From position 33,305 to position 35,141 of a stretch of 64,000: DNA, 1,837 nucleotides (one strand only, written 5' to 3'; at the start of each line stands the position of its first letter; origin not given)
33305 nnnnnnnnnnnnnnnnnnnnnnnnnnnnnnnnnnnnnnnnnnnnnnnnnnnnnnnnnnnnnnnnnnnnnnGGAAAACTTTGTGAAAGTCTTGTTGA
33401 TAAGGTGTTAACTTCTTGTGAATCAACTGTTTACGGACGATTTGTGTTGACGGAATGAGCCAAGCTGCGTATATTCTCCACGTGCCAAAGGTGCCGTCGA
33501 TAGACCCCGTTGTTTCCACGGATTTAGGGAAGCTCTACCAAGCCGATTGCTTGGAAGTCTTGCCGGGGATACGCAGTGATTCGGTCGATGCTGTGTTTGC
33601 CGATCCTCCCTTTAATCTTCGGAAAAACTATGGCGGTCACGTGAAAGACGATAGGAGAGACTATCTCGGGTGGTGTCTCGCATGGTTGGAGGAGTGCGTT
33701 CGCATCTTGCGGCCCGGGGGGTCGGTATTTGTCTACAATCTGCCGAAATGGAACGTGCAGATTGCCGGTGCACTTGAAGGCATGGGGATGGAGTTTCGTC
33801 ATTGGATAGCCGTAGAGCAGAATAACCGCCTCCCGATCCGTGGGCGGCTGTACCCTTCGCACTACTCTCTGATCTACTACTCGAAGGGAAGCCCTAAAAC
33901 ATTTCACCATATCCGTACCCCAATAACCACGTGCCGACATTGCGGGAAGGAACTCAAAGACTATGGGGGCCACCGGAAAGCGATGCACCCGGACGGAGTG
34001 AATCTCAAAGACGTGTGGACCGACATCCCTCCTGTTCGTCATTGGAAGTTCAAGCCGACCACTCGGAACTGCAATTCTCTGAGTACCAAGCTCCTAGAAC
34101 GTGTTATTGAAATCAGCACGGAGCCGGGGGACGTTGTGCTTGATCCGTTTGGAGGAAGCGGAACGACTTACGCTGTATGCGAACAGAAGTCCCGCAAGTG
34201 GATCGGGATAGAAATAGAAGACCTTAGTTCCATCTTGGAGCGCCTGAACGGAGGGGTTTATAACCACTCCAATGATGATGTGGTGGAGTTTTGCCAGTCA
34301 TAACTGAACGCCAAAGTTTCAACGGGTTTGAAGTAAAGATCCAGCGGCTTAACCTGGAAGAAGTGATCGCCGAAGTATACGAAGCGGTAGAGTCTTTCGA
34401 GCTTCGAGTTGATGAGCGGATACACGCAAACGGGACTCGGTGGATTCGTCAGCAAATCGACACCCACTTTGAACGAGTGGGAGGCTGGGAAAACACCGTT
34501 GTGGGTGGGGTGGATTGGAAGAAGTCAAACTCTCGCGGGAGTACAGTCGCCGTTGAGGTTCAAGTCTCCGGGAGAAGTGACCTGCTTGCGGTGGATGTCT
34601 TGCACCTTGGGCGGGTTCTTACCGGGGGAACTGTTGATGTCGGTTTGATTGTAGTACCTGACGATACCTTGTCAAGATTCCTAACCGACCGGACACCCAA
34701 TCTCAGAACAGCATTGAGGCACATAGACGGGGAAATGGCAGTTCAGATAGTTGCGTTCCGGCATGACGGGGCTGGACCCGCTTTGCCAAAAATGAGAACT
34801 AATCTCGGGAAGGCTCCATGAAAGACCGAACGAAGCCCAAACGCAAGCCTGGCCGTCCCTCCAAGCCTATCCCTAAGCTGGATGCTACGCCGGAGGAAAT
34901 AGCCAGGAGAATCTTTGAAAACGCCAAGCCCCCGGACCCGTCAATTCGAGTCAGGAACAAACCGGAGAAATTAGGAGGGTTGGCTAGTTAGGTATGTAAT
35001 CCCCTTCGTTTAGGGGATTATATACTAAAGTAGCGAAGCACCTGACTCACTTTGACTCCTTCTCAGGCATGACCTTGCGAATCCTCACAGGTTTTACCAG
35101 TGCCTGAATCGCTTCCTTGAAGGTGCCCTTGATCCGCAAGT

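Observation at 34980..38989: IS1595-family transposase units appear to carry the RM genes as passengers; two IR termini abut at 34980-35040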

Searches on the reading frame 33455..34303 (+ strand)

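Call 6: search_protein_families(library=pfam, proteins=[window:33455-34303:+], max_evalue=0.01)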
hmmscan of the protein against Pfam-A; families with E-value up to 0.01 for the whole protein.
window:33455-34303:+ (282 aa): 1 family
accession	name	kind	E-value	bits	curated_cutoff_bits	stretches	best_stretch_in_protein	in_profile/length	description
PF01555.25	N6_N4_Mtase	-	2.2e-40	139.4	26.7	1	44-255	1-212/221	DNA methylase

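Call 42: search_protein_families(library=ncbifam, proteins=[window:33455-34303:+], max_evalue=0.01)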
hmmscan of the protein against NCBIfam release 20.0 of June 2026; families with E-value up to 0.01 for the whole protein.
window:33455-34303:+ (282 aa): 3 families
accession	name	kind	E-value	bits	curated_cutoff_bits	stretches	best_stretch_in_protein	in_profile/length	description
NF008572.0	PRK11524.1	equivalog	3.3e-28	98.7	292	2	26-95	16-86/294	adenine-specific DNA-methyltransferase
NF050803.1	DnaMtaseCcrMCaul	equivalog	1.8e-22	79.7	830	2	212-256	193-237/350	adenine-specific DNA-methyltransferase CcrM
NF010253.0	PRK13699.1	subfamily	1.1e-12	48.1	244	1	191-254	130-193/226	DNA methyltransferase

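Call 44: search_protein_families(library=padloc, proteins=[window:33455-34303:+], max_evalue=0.001)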
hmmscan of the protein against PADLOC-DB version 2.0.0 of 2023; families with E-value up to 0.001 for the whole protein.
window:33455-34303:+ (282 aa): 61 families (the best 25 are shown)
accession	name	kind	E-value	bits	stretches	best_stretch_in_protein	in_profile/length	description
PDLC03238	MTase_II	-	3.2e-97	324.3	1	17-266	116-365/428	Type II methyltransferase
PDLC03371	MTase_II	-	4.4e-39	132.6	1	21-256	7-242/260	Type II methyltransferase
PDLC03299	MTase_II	-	6.1e-37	125.7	1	26-256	16-247/296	Type II methyltransferase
PDLC03216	MTase_II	-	1.4e-25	88.1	2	212-256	201-245/364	Type II methyltransferase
PDLC03320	MTase_II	-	9.3e-24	82.1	1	14-256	23-264/289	Type II methyltransferase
PDLC03230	MTase_II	-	2.3e-23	81.1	1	21-256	32-272/360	Type II methyltransferase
PDLC03738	oMTase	-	6.2e-23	79.1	2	212-256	211-255/376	orphan methyltransferase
PDLC03265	MTase_II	-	8e-22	76.1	2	182-256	249-318/333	Type II methyltransferase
PDLC03339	MTase_II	-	1.7e-21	74.4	2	178-256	185-261/399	Type II methyltransferase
PDLC03323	MTase_II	-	7.3e-21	72.6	2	17-93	7-82/330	Type II methyltransferase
PDLC03337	MTase_II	-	7.6e-21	72.6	1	18-269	2-251/264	Type II methyltransferase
PDLC03353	MTase_II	-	1.2e-20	72.1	2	209-256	193-240/260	Type II methyltransferase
PDLC03387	MTase_II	-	1.6e-20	71.5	2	181-256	196-265/289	Type II methyltransferase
PDLC03228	MTase_II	-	3.6e-16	57.7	2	194-256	133-195/227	Type II methyltransferase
PDLC03296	MTase_II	-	3.8e-16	57.3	1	28-256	12-240/336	Type II methyltransferase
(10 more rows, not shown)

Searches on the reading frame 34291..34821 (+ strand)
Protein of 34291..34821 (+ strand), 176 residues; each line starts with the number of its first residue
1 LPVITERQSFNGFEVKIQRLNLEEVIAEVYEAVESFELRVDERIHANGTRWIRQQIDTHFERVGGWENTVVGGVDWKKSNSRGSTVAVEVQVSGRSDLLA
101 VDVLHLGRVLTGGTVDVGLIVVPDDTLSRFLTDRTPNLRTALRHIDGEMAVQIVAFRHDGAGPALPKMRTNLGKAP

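Call 6: search_protein_families(library=pfam, proteins=[window:34291-34821:+], max_evalue=0.01)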
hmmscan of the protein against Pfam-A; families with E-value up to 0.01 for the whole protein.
window:34291-34821:+ (176 aa): 0 families

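Call 42: search_protein_families(library=ncbifam, proteins=[window:34291-34821:+], max_evalue=0.01)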
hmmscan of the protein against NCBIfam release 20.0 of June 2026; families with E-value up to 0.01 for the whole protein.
window:34291-34821:+ (176 aa): 0 families

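Call 44: search_protein_families(library=padloc, proteins=[window:34291-34821:+], max_evalue=0.001)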
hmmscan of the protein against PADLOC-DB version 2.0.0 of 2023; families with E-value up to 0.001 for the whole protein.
window:34291-34821:+ (176 aa): 0 families

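Call 45: search_protein_families(library=phrogs, proteins=[window:34291-34821:+], max_evalue=0.001)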
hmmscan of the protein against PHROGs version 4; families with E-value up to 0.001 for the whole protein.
window:34291-34821:+ (176 aa): 0 families

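Call 46: search_solved_structures(query=window:34291-34821:+, max_evalue=1)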
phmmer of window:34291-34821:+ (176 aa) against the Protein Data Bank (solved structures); distinct sequences matched with E-value up to 1: 1.
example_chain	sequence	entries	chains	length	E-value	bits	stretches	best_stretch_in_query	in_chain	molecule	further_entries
2o2g_A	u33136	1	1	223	0.045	16.9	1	46-135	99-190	Dienelactone hydrolase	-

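Call 47: find_homologous_proteins(query=window:34291-34821:+, max_evalue=0.001)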
Query window:34291-34821:+ (176 aa): 323 proteins with E <= 0.001 among 524 candidates; the best 120 are listed.
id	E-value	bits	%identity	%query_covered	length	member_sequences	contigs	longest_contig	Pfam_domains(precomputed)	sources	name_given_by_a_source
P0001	1.4e-110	385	100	100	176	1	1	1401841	PF09195.18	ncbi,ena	-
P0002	2.6e-81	289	76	99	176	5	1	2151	PF02923.23,PF09195.18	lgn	-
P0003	9.6e-78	278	75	98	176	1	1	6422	PF02923.23,PF09195.18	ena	-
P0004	4.7e-76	272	72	98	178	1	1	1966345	PF02923.23,PF09195.18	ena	-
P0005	1.7e-75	271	70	99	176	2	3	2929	PF02923.23,PF09195.18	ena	-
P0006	6.4e-75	269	72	99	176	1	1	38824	PF09195.18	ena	-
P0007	1.9e-74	267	70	99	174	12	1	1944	PF02923.23,PF09195.18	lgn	-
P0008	4.2e-71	256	69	99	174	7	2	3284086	PF02923.23,PF09195.18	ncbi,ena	-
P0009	6.5e-71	256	74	91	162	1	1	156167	PF09195.18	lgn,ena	-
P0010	9.1e-71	255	68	99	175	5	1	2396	PF02923.23,PF09195.18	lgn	-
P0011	9.4e-71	255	69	98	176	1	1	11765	PF02923.23,PF09195.18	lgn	-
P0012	3.4e-69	250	65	99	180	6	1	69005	PF02923.23,PF09195.18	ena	-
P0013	9.8e-69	249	66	100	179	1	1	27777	PF02923.23,PF09195.18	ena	-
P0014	1.1e-68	248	66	100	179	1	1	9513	PF02923.23,PF09195.18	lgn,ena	-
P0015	3.0e-68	247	65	100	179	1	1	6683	PF02923.23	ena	-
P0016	8.2e-68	246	65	99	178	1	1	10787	PF02923.23,PF09195.18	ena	-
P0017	1.0e-67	245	63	99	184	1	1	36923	PF02923.23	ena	-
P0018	1.5e-67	245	64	99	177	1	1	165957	PF02923.23,PF09195.18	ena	-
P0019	1.7e-67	245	64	99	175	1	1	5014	PF02923.23,PF09195.18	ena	-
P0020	4.2e-67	243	66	98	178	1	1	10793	PF09195.18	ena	-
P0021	5.3e-67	243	62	99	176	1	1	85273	PF02923.23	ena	-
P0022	6.0e-67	243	63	100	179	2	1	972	PF02923.23,PF09195.18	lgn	-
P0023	1.2e-66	242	66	99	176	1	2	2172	PF02923.23,PF09195.18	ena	-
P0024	2.4e-66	241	61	99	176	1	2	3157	PF09195.18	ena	-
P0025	1.5e-65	238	64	99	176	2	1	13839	PF02923.23,PF09195.18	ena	-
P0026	2.3e-65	238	61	99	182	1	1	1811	PF02923.23,PF09195.18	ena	-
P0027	4.9e-65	237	64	100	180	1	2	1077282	PF02923.23,PF09195.18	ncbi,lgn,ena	-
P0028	6.0e-65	236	61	100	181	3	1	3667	PF02923.23,PF09195.18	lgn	-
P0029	8.0e-65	236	62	99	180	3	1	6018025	PF02923.23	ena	-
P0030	9.7e-65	236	62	100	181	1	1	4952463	PF02923.23,PF09195.18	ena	-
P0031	1.7e-64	235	64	100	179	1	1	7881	PF02923.23,PF09195.18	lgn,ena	-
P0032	1.8e-64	235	60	99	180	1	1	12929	PF09195.18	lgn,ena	-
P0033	3.2e-64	234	61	100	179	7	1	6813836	PF02923.23,PF09195.18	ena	-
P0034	5.2e-64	233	61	99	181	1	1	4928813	PF02923.23,PF09195.18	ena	-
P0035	5.7e-64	233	63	99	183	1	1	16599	PF02923.23,PF09195.18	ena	-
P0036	6.8e-64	233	63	99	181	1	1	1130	PF02923.23,PF09195.18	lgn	-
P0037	8.3e-64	233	63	100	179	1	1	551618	PF02923.23,PF09195.18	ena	-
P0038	1.3e-63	232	64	99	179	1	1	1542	PF02923.23,PF09195.18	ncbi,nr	ncbi:MAG: hypothetical protein OXC29_08400 [Rhodococcus sp.]|nr:hypothetical protein [Rhodococcus sp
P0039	1.3e-63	232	63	99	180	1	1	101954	PF02923.23,PF09195.18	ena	-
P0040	1.3e-63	232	58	99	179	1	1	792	PF02923.23,PF09195.18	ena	-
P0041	1.5e-63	232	62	99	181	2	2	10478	PF02923.23,PF09195.18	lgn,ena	-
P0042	1.7e-63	231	62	99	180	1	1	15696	PF09195.18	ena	-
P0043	2.8e-63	231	61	99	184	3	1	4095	PF02923.23,PF09195.18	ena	-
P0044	2.8e-63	231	63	99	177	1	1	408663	PF02923.23,PF09195.18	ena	-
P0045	2.8e-63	231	63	99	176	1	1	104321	PF02923.23,PF09195.18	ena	-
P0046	4.1e-63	230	62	99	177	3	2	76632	PF02923.23,PF09195.18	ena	-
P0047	2.1e-62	228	61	100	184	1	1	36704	PF02923.23,PF09195.18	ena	-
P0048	2.2e-62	228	61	99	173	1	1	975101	PF02923.23,PF09195.18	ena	-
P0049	2.3e-62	228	61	99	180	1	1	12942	PF02923.23,PF09195.18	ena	-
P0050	2.4e-62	228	58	99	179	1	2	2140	PF09195.18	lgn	-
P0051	3.2e-62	227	62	99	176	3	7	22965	PF02923.23,PF09195.18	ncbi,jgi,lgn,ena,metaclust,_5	metaclust:\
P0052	3.5e-62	227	60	100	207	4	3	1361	PF09195.18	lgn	-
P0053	4.8e-62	227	58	100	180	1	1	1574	PF09195.18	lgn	-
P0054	5.2e-62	227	58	100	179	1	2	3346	PF02923.23,PF09195.18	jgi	jgi:hypothetical protein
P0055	7.8e-62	226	58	99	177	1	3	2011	PF09195.18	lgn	-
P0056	9.7e-62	226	60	100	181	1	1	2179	PF02923.23,PF09195.18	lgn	-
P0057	1.1e-61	226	59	99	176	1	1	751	PF09195.18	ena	-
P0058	1.7e-61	225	59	99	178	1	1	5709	PF02923.23,PF09195.18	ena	-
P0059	1.8e-61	225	61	98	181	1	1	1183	PF02923.23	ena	-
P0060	2.2e-61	225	61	99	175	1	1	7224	PF02923.23,PF09195.18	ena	-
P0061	2.9e-61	224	58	99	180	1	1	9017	PF02923.23,PF09195.18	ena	-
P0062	4.4e-61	224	58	100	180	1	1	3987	PF09195.18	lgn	-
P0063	4.6e-61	224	54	100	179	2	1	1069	PF02923.23,PF09195.18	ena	-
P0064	7.1e-61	223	55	99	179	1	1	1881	PF02923.23,PF09195.18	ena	-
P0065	7.2e-61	223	56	100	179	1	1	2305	PF09195.18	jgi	jgi:hypothetical protein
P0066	8.0e-61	223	57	100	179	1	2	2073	PF09195.18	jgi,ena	jgi:hypothetical protein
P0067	8.5e-61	223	56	99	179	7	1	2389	PF02923.23,PF09195.18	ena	-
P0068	8.7e-61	223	59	99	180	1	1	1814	PF02923.23,PF09195.18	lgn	-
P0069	9.6e-61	223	59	99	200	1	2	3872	PF02923.23,PF09195.18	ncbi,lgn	-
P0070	1.0e-60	222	58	99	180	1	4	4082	PF09195.18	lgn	-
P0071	2.2e-60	221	57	99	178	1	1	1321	PF02923.23,PF09195.18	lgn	-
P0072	2.3e-60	221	55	99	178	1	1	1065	PF02923.23,PF09195.18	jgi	jgi:hypothetical protein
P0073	2.5e-60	221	57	98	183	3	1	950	PF09195.18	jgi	jgi:hypothetical protein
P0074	2.6e-60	221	60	99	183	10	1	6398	PF02923.23,PF09195.18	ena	-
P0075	2.7e-60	221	60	99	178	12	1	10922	PF02923.23,PF09195.18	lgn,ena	-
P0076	2.7e-60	221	59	99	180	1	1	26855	PF02923.23,PF09195.18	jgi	jgi:Restriction endonuclease BamHI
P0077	2.7e-60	221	57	99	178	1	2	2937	PF02923.23,PF09195.18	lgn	-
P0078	3.2e-60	221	57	100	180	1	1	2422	PF02923.23,PF09195.18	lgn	-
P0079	4.5e-60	220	58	99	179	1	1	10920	PF09195.18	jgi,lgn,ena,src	-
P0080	5.3e-60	220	58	99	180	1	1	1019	PF02923.23,PF09195.18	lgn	-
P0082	6.2e-60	220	59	99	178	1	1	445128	PF02923.23,PF09195.18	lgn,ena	-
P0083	6.9e-60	220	57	99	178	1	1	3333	PF09195.18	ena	-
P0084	8.2e-60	220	57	99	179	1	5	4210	PF02923.23,PF09195.18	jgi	jgi:hypothetical protein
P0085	8.5e-60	219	56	99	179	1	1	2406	PF09195.18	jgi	jgi:hypothetical protein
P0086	1.1e-59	219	61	99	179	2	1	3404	PF02923.23,PF09195.18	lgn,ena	-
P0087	1.1e-59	219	56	99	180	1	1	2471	PF02923.23,PF09195.18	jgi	jgi:hypothetical protein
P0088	1.3e-59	219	55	100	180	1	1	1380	PF09195.18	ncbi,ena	-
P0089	1.6e-59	219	56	99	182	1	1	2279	PF02923.23,PF09195.18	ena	-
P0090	1.6e-59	219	59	99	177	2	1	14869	PF02923.23,PF09195.18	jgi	-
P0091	1.9e-59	218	56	99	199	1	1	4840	PF02923.23,PF09195.18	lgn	-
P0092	1.9e-59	218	56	99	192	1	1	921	PF02923.23,PF09195.18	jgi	jgi:hypothetical protein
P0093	2.3e-59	218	58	99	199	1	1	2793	PF09195.18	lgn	-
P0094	2.5e-59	218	57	99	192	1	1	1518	PF02923.23,PF09195.18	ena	-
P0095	2.6e-59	218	58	99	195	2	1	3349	PF02923.23,PF09195.18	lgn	-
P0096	3.0e-59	218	56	99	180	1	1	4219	PF09195.18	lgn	-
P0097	3.5e-59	217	57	99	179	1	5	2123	PF02923.23,PF09195.18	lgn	-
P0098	5.6e-59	217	56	99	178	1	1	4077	PF09195.18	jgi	-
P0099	5.7e-59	217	56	100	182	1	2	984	PF09195.18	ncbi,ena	-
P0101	6.6e-59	217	57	99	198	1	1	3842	PF02923.23,PF09195.18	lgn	-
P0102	6.7e-59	217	56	99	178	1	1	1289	PF02923.23,PF09195.18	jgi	jgi:hypothetical protein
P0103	6.7e-59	217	56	100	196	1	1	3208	PF02923.23,PF09195.18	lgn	-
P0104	8.5e-59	216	56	100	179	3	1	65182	PF02923.23,PF09195.18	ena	-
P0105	8.9e-59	216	55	99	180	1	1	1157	PF02923.23,PF09195.18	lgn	-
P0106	9.4e-59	216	55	99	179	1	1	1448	PF02923.23,PF09195.18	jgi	jgi:hypothetical protein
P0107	1.1e-58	216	55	99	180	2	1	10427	PF02923.23,PF09195.18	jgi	jgi:hypothetical protein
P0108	1.2e-58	216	59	99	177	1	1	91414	PF02923.23,PF09195.18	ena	-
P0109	1.4e-58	216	59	98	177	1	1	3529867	PF02923.23,PF09195.18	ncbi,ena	-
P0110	1.4e-58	215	56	99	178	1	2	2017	PF09195.18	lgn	-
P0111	1.9e-58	215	55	100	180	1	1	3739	PF02923.23,PF09195.18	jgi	jgi:hypothetical protein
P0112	1.9e-58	215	58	100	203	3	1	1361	PF02923.23,PF09195.18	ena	-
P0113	1.9e-58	215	53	99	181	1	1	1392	PF02923.23,PF09195.18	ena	-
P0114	2.0e-58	215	55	99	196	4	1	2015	PF02923.23,PF09195.18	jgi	jgi:hypothetical protein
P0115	2.0e-58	215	56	99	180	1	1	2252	PF09195.18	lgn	-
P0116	2.1e-58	215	56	98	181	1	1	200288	PF02923.23,PF09195.18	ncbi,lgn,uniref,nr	ncbi:hypothetical protein [Mesorhizobium sp.]|uniref:hypothetical protein n=1 Tax=Mesorhizobium sp. 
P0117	2.2e-58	215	54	99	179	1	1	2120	PF09195.18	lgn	-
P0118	2.3e-58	215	56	99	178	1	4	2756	PF09195.18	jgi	jgi:hypothetical protein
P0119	2.7e-58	215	59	99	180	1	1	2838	PF02923.23,PF09195.18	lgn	-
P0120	3.1e-58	214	55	99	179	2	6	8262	PF02923.23,PF09195.18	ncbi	ncbi:MAG: hypothetical protein ACLQNV_22495 [Steroidobacteraceae bacterium]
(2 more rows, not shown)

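Call 48: find_encoding_contigs(protein=P0001, flank=10000, max_places=5)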
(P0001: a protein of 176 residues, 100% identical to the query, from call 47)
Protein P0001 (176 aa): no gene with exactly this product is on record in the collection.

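Call 49: list_cluster_members(proteins=[P0001, P0004, P0008])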
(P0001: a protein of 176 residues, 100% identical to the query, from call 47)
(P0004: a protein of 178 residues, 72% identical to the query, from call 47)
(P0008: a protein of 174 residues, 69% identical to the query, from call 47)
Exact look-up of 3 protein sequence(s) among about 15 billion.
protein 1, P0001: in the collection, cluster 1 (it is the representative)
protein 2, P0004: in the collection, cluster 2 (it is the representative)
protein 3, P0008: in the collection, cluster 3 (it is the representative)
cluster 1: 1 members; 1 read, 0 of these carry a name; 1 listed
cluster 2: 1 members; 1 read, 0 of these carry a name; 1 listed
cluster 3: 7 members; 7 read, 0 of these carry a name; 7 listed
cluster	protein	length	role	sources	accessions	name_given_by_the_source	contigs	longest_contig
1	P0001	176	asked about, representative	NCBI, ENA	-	-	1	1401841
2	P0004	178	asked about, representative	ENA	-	-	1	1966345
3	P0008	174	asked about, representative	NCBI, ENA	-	-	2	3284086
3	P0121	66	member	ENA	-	-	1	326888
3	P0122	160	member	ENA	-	-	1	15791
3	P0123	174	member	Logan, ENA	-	-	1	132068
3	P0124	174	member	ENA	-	-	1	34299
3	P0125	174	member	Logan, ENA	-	-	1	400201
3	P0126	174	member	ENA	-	-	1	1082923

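Call 50: find_encoding_contigs(protein=P0004, flank=6000, max_places=4)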
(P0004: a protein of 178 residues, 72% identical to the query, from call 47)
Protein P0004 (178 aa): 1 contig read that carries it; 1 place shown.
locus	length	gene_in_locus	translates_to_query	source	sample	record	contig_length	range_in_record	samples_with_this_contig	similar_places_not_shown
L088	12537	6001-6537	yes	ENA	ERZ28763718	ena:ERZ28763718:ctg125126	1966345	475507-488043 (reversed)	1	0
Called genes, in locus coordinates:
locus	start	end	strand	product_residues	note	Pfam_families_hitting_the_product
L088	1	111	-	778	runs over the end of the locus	-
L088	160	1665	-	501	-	-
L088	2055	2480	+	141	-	PF00392:GntR, PF01325:Fe_dep_repress (weak)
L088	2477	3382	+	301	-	PF00005:ABC_tran, PF13304:AAA_21 (faint)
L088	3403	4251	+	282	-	PF13346:ABC2_membrane_5 (weak)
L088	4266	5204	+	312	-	PF12760:Zn_ribbon_IS1595 (weak), PF12762:DDE_Tnp_IS1595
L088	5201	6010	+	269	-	PF01555:N6_N4_Mtase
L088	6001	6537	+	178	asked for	PF02923:BamHI (weak), PF09195:Endonuc-BglII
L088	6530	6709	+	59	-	-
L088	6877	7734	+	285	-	-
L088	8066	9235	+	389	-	PF00155:Aminotran_1_2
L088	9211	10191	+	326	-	PF02423:OCD_Mu_crystall, PF01488:Shikimate_DH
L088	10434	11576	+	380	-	PF01266:DAO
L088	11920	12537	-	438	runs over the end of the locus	PF00202:Aminotran_3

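Call 51: find_encoding_contigs(protein=P0008, flank=6000, max_places=4)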
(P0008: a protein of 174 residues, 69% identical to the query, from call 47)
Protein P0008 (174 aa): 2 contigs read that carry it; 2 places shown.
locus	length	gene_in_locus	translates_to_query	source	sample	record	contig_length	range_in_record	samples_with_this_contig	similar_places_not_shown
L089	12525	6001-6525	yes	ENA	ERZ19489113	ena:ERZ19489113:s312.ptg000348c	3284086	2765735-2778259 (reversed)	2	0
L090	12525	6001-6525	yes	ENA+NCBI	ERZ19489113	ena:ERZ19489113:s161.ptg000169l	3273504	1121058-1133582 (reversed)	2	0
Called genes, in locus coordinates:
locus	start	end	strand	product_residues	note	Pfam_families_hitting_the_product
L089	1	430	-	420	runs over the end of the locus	PF02720:DUF222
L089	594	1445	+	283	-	PF01557:FAA_hydrolase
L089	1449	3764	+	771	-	PF01315:Ald_Xan_dh_C, PF02738:MoCoBD_1, PF20256:MoCoBD_2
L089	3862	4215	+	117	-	PF02643:DUF192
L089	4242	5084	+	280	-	PF00590:TP_methylase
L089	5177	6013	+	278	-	PF01555:N6_N4_Mtase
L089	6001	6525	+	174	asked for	PF02923:BamHI (weak), PF09195:Endonuc-BglII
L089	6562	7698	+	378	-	PF02646:RmuC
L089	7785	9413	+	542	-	PF00133:tRNA-synt_1, PF09334:tRNA-synt_1g, PF19303:Anticodon_3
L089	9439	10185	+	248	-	PF01026:TatD_DNase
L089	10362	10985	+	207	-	PF06737:Transglycosylas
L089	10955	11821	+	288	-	PF00398:RrnaAD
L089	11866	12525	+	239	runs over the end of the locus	PF00288:GHMP_kinases_N (weak)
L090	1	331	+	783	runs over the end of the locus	-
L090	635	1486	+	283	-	PF01557:FAA_hydrolase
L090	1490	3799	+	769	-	PF01315:Ald_Xan_dh_C, PF02738:MoCoBD_1, PF20256:MoCoBD_2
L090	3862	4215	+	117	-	PF02643:DUF192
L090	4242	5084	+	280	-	PF00590:TP_methylase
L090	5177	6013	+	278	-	PF01555:N6_N4_Mtase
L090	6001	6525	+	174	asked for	PF02923:BamHI (weak), PF09195:Endonuc-BglII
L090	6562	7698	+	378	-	PF02646:RmuC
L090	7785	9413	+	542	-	PF00133:tRNA-synt_1, PF09334:tRNA-synt_1g, PF19303:Anticodon_3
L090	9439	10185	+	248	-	PF01026:TatD_DNase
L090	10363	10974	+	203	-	PF06737:Transglycosylas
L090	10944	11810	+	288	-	PF00398:RrnaAD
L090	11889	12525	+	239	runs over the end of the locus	PF00288:GHMP_kinases_N (weak)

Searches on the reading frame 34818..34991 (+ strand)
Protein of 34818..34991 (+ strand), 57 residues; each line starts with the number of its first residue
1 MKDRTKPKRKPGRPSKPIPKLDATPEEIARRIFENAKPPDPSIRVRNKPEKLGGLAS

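Call 6: search_protein_families(library=pfam, proteins=[window:34818-34991:+], max_evalue=0.01)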
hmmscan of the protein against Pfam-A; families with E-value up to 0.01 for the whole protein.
window:34818-34991:+ (57 aa): 0 families

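Call 42: search_protein_families(library=ncbifam, proteins=[window:34818-34991:+], max_evalue=0.01)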
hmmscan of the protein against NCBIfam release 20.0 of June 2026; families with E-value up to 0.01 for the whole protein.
window:34818-34991:+ (57 aa): 0 families

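Call 44: search_protein_families(library=padloc, proteins=[window:34818-34991:+], max_evalue=0.001)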
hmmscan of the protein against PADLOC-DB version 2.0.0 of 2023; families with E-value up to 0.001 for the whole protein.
window:34818-34991:+ (57 aa): 0 families

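Call 45: search_protein_families(library=phrogs, proteins=[window:34818-34991:+], max_evalue=0.001)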
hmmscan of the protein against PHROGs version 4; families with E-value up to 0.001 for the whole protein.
window:34818-34991:+ (57 aa): 0 families
